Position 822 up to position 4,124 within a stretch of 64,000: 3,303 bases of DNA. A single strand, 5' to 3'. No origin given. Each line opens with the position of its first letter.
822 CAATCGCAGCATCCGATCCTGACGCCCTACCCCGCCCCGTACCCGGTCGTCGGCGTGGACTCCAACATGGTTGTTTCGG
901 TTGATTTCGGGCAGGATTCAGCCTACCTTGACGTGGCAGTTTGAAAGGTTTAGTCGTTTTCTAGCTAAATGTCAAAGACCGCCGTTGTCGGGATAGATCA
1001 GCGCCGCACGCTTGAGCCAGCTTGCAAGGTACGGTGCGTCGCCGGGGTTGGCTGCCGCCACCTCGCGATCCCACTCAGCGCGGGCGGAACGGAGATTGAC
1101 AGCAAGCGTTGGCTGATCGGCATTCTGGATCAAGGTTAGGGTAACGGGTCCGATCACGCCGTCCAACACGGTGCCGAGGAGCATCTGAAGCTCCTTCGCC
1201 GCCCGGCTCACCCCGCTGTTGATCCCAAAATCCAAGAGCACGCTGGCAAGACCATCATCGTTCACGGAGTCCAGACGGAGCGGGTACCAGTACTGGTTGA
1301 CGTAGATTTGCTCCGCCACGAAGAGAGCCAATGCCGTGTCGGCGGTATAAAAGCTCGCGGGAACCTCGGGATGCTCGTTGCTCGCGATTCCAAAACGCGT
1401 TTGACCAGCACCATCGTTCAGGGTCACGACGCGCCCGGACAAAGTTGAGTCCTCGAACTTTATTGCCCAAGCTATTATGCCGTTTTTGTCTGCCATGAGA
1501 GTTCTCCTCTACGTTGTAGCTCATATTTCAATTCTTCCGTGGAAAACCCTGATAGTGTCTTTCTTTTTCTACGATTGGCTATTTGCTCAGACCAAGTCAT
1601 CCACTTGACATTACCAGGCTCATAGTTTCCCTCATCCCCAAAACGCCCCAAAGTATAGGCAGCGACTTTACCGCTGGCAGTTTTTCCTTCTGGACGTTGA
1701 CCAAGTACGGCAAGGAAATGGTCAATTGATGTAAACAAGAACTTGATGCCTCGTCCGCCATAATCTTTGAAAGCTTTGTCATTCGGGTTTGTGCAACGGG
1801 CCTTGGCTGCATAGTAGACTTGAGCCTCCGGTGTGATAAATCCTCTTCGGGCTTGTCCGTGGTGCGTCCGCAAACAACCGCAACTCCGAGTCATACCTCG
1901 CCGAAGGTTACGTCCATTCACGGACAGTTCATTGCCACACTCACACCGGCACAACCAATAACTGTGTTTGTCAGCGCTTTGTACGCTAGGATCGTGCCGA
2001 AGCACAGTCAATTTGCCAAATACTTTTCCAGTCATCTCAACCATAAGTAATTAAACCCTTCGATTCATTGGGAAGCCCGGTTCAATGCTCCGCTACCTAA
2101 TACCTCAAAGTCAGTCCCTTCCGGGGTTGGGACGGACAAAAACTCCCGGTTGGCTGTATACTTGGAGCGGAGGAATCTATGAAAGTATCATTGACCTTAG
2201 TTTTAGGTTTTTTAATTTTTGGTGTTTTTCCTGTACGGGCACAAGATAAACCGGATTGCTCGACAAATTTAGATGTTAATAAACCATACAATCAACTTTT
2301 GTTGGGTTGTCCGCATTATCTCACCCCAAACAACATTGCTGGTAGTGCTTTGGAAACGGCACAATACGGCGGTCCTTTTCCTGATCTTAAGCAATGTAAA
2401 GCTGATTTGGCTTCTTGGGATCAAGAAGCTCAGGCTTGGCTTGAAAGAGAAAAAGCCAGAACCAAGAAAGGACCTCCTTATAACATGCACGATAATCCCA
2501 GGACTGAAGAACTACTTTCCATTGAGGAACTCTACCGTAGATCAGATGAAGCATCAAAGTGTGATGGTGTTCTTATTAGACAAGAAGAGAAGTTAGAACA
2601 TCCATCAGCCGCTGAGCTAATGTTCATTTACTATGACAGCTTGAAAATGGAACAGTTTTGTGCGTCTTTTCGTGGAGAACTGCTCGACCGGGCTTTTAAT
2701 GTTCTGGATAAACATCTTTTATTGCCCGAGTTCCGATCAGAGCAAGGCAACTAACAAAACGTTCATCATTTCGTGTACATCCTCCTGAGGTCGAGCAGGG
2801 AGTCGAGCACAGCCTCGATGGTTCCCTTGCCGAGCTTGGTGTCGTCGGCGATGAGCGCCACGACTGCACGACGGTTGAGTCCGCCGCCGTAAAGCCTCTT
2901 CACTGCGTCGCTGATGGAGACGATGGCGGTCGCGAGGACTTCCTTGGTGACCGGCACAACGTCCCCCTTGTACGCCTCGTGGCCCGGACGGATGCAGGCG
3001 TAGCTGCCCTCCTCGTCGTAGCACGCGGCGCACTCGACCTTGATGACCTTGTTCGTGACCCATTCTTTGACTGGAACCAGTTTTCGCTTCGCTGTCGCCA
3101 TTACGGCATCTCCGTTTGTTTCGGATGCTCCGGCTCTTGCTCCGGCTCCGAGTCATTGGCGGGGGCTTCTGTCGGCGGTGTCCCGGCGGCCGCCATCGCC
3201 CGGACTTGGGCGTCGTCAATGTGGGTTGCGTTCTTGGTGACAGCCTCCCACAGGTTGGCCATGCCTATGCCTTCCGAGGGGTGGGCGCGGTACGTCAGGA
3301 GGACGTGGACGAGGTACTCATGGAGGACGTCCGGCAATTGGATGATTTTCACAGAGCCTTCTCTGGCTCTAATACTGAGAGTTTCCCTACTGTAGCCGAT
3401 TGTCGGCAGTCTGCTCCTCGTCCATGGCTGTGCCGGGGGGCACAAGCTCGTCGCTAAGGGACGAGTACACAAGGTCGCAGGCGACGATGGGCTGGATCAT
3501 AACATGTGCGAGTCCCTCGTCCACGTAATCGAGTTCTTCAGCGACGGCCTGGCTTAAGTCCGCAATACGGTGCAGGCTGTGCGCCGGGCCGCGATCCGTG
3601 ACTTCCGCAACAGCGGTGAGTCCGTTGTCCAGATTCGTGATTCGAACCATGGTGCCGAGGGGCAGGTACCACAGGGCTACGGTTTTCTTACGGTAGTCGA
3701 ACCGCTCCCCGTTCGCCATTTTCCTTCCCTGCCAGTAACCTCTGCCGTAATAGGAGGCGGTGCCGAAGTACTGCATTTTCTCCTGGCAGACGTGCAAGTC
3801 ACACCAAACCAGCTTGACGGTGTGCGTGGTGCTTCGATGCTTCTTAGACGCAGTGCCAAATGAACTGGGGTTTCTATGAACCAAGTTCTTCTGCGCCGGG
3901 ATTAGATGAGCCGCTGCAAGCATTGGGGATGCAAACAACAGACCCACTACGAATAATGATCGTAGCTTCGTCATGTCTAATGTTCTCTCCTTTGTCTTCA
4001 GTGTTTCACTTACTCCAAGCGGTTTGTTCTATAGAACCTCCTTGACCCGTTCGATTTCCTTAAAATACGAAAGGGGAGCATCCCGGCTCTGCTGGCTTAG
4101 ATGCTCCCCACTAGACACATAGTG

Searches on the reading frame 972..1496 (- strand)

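Call 100: search_protein_families(library=phrogs, proteins=[window:972-1496:-], max_evalue=0.001)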
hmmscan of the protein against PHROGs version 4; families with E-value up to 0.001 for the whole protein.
window:972-1496:- (174 aa): 2 families
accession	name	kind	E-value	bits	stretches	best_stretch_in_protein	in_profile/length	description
phrog_315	-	lysis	1e-25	91.4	1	21-165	348-485/677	endolysin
phrog_12853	-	unknown function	1.9e-12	48.8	1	24-121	19-127/131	-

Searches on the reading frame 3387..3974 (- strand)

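Call 100: search_protein_families(library=phrogs, proteins=[window:3387-3974:-], max_evalue=0.001)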
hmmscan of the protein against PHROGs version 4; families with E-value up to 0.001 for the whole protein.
window:3387-3974:- (195 aa): 2 families
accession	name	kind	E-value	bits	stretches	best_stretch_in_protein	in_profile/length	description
phrog_7930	-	other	4e-19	69.1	1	48-156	268-376/896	lipoprotein precursor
phrog_28106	-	unknown function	9.8e-16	59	1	67-169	99-199/290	-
